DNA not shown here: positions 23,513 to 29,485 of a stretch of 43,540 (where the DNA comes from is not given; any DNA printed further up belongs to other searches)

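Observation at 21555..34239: Six-gene, translationally coupled ABC/FtsX membrane supercluster with no characterised counterpart that I recognise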

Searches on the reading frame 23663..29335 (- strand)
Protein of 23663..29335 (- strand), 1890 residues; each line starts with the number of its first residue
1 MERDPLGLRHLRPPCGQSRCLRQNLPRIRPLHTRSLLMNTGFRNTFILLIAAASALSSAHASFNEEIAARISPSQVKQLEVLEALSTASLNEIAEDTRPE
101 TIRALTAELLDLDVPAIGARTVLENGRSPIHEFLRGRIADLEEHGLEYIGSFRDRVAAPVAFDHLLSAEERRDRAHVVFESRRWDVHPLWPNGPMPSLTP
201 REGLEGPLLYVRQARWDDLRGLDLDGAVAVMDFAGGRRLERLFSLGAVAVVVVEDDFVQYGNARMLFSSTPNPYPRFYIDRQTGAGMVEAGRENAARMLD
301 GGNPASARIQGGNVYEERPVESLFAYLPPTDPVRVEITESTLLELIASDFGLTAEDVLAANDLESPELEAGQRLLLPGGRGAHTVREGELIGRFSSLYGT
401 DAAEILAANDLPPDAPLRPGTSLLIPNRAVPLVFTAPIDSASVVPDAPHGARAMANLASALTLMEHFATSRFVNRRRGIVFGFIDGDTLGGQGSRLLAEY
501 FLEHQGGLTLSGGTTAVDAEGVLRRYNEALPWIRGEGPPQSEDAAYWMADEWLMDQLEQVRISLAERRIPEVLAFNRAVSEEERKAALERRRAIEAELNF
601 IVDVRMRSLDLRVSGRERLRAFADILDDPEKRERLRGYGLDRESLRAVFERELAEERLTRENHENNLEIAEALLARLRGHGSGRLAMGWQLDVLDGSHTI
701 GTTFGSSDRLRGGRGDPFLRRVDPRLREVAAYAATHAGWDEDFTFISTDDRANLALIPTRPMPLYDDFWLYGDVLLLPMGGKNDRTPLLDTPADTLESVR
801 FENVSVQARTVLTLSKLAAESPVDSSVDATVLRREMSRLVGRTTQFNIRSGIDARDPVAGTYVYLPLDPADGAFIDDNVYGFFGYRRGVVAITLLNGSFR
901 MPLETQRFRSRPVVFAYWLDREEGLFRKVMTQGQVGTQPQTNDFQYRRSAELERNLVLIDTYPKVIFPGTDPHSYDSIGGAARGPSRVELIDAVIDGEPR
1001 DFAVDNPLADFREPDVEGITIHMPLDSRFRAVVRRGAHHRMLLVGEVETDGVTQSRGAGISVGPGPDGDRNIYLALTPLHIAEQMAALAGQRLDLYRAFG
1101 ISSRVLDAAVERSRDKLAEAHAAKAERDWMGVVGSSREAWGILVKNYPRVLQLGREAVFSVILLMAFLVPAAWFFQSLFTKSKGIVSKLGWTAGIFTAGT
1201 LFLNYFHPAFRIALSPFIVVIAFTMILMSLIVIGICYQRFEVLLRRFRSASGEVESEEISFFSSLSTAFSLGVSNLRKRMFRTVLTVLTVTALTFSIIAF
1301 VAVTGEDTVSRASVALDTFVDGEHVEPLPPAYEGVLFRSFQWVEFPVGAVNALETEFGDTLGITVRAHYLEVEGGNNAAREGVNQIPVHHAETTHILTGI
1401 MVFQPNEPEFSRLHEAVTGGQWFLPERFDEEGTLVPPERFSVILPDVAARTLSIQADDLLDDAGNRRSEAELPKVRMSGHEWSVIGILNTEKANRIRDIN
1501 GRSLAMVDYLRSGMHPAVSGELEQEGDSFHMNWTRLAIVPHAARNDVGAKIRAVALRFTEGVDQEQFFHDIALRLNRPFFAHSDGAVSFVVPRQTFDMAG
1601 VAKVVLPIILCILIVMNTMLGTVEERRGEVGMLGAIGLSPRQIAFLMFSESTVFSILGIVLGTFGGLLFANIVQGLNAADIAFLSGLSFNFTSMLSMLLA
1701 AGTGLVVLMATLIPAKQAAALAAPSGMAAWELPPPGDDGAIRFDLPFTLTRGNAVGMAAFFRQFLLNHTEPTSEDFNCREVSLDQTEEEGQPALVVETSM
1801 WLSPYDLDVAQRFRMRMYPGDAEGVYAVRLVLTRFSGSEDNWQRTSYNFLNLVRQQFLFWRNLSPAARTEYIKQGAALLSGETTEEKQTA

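Call 3: search_protein_families(library=pfam, proteins=[window:23663-29335:-], max_evalue=0.01)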
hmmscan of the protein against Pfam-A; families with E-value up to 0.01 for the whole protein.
window:23663-29335:- (1890 aa): 4 families
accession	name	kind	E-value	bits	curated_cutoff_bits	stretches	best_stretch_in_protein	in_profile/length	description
PF02687.27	FtsX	-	1.3e-13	51.5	25.5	1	1606-1713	6-110/120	FtsX-like permease C-terminal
PF01476.26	LysM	-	1.5e-13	50.9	20.9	2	383-426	1-43/43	LysM domain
PF23473.1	LysM3_LYK4_5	-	3.9e-06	27.3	29.3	0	384-426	6-47/48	LYK4/5 LysM3 domain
PF23446.1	LysM1_NFP_LYK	-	8e-06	27.1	36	0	393-426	20-54/60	NFP/LYK LysM1 domain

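Call 4: search_protein_families(library=ncbifam, proteins=[window:23663-29335:-], max_evalue=0.01)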
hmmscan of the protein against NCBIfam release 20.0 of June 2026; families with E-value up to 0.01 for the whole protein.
window:23663-29335:- (1890 aa): 2 families
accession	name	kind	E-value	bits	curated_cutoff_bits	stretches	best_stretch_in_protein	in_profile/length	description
TIGR03434.1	ADOP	subfamily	4.6e-06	25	622.3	1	1474-1723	166-395/803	ADOP family duplicated permease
NF008076.0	PRK10814.1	exception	0.0042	16.1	473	1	1617-1722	283-391/399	lipoprotein-releasing ABC transporter permease subunit LolC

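Call 11: find_homologous_proteins(query=window:23663-29224:-, max_evalue=0.00001)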
Query window:23663-29224:- (1853 aa): 45 proteins with E <= 0.00001 among 8000 candidates.
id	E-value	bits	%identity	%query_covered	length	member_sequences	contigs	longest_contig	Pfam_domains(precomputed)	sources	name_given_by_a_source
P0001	0.0e+0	4088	98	100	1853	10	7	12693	PF23446.2,PF02687.28,PF01476.27,PF23473.2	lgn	-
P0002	0.0e+0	3391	81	99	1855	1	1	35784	PF02687.28,PF01476.27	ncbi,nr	ncbi:MAG: LysM peptidoglycan-binding domain-containing protein [Opitutales bacterium]|nr:LysM peptid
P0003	0.0e+0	2631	65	99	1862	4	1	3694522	PF02687.28,PF01476.27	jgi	jgi:hypothetical protein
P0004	0.0e+0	2559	63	100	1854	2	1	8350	PF02687.28,PF01476.27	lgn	-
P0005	0.0e+0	1932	53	98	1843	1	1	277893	PF02687.28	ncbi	-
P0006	0.0e+0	1916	51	99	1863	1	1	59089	PF02687.28,PF01476.27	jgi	jgi:LysM repeat protein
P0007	0.0e+0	1910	51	98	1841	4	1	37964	PF02687.28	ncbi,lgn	-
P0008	0.0e+0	1904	52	99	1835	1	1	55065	PF02687.28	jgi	jgi:hypothetical protein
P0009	0.0e+0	1899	51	98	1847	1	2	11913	PF02687.28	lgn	-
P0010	0.0e+0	1880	50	99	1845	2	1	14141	PF02687.28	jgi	jgi:LysM repeat protein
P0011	0.0e+0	1880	51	98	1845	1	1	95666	PF02687.28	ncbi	ncbi:MAG: ABC transporter permease [Oceanipulchritudo sp.]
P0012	0.0e+0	1874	49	99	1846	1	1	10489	PF02687.28,PF01476.27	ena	-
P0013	0.0e+0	1873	50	99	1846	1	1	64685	PF02687.28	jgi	-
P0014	0.0e+0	1830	52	72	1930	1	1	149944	PF02687.28,PF01476.27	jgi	jgi:LysM repeat protein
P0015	0.0e+0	1823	49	99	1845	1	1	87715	PF02687.28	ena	-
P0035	0.0e+0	1494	39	74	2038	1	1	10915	PF02687.28,PF01476.27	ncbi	ncbi:MAG: FtsX-like permease family protein [Phycisphaerae bacterium]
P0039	0.0e+0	1331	38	99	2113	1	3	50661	PF02687.28,PF01476.27,PF23473.2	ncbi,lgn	-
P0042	1.5e-100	356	26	59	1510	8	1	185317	PF02687.28,PF04389.23,PF12704.15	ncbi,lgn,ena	-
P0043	4.8e-71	258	27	43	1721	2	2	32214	PF02687.28,PF04389.23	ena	-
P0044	5.3e-65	238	26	22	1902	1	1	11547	PF02687.28,PF05402.19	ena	-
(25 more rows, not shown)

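Call 12: find_encoding_contigs(protein=P0003, flank=10000, max_places=2)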
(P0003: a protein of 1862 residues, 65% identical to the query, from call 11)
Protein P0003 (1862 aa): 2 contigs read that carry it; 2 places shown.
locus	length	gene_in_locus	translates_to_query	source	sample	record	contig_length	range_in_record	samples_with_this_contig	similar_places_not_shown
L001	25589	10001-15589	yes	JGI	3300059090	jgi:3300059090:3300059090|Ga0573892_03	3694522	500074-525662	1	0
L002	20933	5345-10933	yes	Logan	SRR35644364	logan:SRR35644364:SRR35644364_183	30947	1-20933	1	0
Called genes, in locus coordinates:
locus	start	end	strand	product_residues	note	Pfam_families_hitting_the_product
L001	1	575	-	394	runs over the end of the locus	-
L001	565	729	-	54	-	-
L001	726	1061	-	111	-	-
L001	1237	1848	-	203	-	-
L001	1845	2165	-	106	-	-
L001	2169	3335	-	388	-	PF02899:Phage_int_SAM_1 (weak), PF00589:Phage_integrase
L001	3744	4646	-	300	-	PF01797:Y1_Tnp (faint)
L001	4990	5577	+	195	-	PF02687:FtsX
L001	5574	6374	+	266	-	PF02463:SMC_N (faint), PF00005:ABC_tran, PF13304:AAA_21 (faint)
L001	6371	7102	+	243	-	PF02463:SMC_N (faint), PF00005:ABC_tran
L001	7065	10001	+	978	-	PF20581:DUF6785, PF20580:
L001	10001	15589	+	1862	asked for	PF01476:LysM (faint), PF02687:FtsX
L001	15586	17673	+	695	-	-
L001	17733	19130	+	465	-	PF00331:Glyco_hydro_10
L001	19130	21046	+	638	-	-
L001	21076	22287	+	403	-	PF01408:GFO_IDH_MocA, PF22725:GFO_IDH_MocA_C3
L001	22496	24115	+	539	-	PF13185:GAF_2 (weak), PF01590:GAF, PF00158:Sigma54_activat, PF14532:Sigma54_activ_2, PF07728:AAA_5 (weak), PF25601:AAA_lid_14, PF02954:HTH_8 (weak)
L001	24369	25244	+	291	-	PF00142:Fer4_NifH, PF02374:ArsA_ATPase (weak), PF10609:ParA (weak), PF13614:AAA_31, PF01656:CbiA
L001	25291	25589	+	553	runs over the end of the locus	PF00148:Oxidored_nitro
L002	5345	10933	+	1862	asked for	PF01476:LysM (faint), PF02687:FtsX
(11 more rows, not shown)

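Call 13: find_encoding_contigs(protein=P0039, flank=10000, max_places=2)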
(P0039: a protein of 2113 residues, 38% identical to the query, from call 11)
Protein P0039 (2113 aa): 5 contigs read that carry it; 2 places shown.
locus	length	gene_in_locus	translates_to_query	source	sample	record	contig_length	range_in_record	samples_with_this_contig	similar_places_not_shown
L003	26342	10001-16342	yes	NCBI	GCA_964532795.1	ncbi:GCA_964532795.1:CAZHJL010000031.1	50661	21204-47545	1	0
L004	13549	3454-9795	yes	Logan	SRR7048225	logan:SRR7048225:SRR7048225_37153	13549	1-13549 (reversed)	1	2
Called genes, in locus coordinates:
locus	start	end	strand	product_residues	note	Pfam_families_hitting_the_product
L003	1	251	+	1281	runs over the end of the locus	PF14252:DUF4347, PF13385:Laminin_G_3, PF16184:Cadherin_3, PF17803:Cadherin_4, PF17892:Cadherin_5, PF17963:Big_9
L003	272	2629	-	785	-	PF12708:Pect-lyase_RHGA_epim (faint)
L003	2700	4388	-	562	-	-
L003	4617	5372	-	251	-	PF00730:HhH-GPD, PF00633:HHH (faint)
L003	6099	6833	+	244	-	PF00005:ABC_tran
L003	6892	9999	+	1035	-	PF20581:DUF6785, PF20580:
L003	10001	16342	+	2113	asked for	PF01476:LysM (faint), PF23473:LysM3_LYK4_5 (faint), PF02687:FtsX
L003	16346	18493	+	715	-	-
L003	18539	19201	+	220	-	PF02687:FtsX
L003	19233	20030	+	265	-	PF00005:ABC_tran, PF02463:SMC_N (weak), PF13304:AAA_21 (weak)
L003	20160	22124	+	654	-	-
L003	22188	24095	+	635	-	-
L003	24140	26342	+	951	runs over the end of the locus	-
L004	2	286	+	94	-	?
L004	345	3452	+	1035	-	PF20581:DUF6785, PF20580:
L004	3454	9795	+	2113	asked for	PF01476:LysM (faint), PF23473:LysM3_LYK4_5 (faint), PF02687:FtsX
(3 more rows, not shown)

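Call 14: find_encoding_contigs(protein=P0042, flank=10000, max_places=2)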
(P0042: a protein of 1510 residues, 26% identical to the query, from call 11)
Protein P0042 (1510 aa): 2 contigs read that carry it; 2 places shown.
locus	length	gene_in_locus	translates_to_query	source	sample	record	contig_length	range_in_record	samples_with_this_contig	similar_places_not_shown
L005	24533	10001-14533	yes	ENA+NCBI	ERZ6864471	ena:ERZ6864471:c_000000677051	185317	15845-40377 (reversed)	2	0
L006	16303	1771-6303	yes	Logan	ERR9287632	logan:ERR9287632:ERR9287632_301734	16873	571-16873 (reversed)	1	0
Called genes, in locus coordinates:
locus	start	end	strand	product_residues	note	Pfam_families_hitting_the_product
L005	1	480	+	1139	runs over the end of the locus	PF02811:PHP, PF07733:DNA_pol3_alpha, PF17657:DNA_pol3_finger, PF14579:HHH_6, PF01336:tRNA_anti-codon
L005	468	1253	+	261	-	PF00149:Metallophos (weak), PF13277:YmdB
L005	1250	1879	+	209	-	PF01810:LysE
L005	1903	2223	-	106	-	-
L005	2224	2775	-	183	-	PF00936:BMC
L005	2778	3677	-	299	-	PF07754:Ribosomal_aS21 (faint), PF04055:Radical_SAM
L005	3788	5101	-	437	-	PF01512:Complex1_51K, PF10531:SLBB, PF13534:Fer4_17, PF13375:RnfC_N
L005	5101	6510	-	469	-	PF00171:Aldedh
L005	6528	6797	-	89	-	PF03319:EutN_CcmL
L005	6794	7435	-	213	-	-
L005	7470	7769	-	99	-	PF00936:BMC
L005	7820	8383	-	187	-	-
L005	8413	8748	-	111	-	PF00936:BMC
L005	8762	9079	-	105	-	PF00936:BMC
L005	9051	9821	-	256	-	PF00596:Aldolase_II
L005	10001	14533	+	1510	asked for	PF04389:Peptidase_M28, PF12704:MacB_PCD (weak), PF02687:FtsX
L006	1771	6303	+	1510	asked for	PF04389:Peptidase_M28, PF12704:MacB_PCD (weak), PF02687:FtsX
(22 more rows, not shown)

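Call 15: find_encoding_contigs(protein=P0044, flank=10000, max_places=1)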
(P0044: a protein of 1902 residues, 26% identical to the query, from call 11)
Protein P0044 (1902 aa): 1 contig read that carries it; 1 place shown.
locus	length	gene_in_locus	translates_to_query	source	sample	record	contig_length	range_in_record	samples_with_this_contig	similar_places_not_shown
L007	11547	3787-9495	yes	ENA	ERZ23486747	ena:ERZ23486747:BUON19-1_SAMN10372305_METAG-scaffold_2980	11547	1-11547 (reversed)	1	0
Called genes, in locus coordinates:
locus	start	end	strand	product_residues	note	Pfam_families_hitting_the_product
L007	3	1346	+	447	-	?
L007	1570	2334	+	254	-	PF00005:ABC_tran, PF13304:AAA_21 (faint)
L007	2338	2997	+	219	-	PF02687:FtsX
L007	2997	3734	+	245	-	PF02463:SMC_N (faint), PF00005:ABC_tran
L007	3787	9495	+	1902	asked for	PF05402:PqqD (weak), PF02687:FtsX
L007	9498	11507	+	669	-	-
